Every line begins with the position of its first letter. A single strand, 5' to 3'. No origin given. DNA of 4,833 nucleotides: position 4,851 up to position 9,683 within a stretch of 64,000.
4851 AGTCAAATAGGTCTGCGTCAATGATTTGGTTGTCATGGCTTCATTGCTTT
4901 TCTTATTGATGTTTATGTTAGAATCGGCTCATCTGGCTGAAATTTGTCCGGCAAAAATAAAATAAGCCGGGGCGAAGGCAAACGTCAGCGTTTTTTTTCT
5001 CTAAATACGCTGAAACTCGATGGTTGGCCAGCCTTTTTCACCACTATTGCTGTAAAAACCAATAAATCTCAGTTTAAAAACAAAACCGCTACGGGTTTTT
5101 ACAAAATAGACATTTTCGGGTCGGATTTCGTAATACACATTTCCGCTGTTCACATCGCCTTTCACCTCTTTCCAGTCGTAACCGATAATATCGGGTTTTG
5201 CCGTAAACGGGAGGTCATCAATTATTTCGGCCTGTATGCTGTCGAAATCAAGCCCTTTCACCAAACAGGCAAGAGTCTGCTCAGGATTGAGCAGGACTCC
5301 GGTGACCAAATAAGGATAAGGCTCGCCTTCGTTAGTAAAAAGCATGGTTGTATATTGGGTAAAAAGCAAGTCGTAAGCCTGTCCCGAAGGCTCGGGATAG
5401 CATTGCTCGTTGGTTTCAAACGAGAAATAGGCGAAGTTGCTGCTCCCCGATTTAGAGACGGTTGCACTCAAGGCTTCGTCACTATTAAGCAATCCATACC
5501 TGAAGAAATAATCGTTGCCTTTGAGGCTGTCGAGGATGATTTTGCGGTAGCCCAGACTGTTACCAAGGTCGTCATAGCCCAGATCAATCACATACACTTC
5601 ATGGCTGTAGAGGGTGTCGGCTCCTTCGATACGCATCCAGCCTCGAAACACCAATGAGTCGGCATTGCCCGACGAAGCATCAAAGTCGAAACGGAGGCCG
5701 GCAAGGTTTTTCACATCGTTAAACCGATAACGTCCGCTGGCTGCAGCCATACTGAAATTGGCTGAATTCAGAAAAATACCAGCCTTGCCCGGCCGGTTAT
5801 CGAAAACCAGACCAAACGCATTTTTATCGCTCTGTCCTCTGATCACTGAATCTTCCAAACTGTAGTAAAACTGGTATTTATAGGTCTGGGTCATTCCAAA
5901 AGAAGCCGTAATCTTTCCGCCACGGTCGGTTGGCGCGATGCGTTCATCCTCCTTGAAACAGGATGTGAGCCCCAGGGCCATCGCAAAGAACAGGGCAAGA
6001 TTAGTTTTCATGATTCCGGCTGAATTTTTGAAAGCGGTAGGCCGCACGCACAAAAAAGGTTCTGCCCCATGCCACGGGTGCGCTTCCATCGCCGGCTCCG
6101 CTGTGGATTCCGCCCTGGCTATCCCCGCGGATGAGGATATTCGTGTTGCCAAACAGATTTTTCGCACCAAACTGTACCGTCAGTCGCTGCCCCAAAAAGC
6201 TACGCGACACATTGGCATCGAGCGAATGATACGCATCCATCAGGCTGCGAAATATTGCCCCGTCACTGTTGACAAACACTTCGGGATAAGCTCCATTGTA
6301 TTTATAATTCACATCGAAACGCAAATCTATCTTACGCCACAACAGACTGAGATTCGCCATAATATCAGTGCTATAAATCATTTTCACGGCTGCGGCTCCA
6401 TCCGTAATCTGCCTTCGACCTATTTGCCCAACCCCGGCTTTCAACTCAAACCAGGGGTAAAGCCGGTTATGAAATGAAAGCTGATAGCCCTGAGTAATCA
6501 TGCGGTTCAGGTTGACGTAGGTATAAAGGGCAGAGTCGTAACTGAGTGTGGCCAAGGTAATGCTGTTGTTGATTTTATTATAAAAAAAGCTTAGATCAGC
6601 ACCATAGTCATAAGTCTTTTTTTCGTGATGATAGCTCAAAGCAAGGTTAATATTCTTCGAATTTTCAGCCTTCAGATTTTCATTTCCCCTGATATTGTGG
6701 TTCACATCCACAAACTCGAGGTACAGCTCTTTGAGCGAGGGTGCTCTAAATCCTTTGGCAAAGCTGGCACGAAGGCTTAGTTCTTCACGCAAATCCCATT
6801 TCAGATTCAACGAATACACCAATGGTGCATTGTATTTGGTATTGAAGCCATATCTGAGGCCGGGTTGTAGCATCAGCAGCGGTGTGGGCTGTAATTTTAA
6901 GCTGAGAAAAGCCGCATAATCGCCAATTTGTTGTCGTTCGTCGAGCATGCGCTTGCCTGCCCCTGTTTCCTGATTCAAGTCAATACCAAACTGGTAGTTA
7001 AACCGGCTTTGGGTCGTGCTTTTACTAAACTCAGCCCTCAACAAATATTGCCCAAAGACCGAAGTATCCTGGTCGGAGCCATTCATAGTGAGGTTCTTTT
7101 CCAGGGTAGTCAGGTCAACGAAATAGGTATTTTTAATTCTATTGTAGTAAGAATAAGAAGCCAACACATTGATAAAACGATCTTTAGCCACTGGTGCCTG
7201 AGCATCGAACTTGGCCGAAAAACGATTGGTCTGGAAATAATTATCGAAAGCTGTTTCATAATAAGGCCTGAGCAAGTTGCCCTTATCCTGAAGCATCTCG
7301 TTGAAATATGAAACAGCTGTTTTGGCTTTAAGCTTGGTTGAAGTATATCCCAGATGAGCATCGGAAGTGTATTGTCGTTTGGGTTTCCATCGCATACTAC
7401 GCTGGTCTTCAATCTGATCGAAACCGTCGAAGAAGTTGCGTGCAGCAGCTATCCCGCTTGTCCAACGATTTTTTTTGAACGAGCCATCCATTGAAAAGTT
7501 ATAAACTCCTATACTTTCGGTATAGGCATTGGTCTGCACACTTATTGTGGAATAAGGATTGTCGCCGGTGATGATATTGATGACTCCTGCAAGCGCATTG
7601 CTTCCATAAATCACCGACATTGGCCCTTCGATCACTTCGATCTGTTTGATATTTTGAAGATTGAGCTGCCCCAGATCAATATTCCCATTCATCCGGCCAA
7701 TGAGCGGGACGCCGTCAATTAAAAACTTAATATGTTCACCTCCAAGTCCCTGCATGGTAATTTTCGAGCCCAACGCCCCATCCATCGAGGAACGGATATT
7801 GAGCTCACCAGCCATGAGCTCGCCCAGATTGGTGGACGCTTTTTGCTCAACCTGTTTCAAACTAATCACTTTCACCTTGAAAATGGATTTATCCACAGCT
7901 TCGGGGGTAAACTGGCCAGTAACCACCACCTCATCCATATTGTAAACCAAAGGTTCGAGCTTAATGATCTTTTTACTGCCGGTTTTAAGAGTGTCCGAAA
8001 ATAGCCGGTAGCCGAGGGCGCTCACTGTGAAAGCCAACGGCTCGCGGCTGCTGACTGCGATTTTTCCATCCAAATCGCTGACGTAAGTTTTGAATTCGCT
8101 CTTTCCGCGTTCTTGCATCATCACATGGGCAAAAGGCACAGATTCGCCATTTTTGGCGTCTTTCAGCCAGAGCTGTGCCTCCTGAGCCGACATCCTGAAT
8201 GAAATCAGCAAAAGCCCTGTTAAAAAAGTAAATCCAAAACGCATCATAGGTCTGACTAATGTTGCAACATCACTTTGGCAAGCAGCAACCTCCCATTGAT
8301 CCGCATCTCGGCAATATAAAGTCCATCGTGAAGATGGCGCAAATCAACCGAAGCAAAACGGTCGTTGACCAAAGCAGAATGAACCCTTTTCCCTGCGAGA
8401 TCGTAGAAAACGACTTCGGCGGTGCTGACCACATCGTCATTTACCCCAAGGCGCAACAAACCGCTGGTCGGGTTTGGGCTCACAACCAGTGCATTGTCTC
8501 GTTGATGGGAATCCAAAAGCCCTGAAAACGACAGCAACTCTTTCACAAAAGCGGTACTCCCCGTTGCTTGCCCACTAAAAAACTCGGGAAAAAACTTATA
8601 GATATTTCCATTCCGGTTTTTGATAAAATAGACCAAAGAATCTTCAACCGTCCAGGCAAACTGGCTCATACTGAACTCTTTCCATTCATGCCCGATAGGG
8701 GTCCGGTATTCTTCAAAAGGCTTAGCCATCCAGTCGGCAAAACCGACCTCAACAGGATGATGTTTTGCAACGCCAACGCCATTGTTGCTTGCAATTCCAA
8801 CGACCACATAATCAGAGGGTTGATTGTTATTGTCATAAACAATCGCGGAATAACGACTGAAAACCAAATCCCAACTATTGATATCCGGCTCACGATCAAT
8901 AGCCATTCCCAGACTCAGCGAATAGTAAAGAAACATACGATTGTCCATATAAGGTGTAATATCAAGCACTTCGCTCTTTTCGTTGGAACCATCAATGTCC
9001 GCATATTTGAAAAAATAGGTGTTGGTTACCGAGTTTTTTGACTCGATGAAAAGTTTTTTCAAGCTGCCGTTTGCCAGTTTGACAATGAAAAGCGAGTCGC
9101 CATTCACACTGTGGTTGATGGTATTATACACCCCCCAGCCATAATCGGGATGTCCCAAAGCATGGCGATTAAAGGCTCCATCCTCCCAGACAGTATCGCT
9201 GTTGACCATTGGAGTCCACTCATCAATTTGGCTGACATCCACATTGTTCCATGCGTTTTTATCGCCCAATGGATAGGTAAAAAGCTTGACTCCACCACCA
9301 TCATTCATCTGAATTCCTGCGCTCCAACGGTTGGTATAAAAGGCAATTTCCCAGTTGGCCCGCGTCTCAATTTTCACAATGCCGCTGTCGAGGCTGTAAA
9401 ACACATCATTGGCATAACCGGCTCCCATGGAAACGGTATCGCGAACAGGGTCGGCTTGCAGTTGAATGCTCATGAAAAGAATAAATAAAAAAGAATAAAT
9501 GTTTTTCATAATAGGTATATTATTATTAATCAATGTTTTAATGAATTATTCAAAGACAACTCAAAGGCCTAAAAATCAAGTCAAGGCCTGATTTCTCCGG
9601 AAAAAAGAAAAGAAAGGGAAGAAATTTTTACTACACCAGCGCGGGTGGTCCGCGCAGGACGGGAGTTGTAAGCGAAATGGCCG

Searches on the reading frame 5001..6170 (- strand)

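Call 76: search_protein_families(library=pfam, proteins=[window:5001-6170:-], max_evalue=0.001)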
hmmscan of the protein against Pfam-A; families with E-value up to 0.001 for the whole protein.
window:5001-6170:- (389 aa): 1 family
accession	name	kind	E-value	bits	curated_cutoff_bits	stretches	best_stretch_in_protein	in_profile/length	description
PF14064.11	HmuY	-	5.3e-07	30.3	27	1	329-386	98-157/157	HmuY protein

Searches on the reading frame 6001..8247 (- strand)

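Call 76: search_protein_families(library=pfam, proteins=[window:6001-8247:-], max_evalue=0.001)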
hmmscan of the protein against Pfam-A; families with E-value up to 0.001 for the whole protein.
window:6001-8247:- (748 aa): 3 families
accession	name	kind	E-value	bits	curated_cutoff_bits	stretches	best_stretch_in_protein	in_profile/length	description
PF00593.30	TonB_dep_Rec_b-barrel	-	2.1e-29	104.1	27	1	295-698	10-436/436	TonB dependent receptor-like, beta-barrel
PF07715.20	Plug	-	1.6e-20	74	23.9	1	122-222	6-107/107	TonB-dependent Receptor Plug Domain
PF13715.12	CarbopepD_reg_2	-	0.00046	20.6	32.2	0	30-109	7-88/88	CarboxypepD_reg-like domain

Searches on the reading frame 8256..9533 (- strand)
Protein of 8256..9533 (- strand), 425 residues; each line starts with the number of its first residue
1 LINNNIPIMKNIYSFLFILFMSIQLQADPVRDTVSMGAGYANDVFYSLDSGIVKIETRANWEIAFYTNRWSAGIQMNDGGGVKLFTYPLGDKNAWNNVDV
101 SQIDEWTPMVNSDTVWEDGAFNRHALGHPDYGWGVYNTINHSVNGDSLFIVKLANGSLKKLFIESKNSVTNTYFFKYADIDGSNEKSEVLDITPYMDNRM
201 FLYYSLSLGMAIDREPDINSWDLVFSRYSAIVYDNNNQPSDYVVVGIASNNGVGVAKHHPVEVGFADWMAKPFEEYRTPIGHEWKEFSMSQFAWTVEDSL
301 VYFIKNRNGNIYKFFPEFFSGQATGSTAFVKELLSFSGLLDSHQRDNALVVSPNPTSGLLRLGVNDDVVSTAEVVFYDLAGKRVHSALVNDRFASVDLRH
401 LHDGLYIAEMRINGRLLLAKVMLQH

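Call 76: search_protein_families(library=pfam, proteins=[window:8256-9533:-], max_evalue=0.001)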
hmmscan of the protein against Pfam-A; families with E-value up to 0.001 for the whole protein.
window:8256-9533:- (425 aa): 2 families
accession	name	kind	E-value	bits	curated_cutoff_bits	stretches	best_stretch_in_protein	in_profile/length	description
PF14064.11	HmuY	-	2.6e-07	31.3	27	0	40-164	2-140/157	HmuY protein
PF18962.6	Por_Secre_tail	-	1.1e-06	29.3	27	1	352-416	2-68/75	Secretion system C-terminal sorting domain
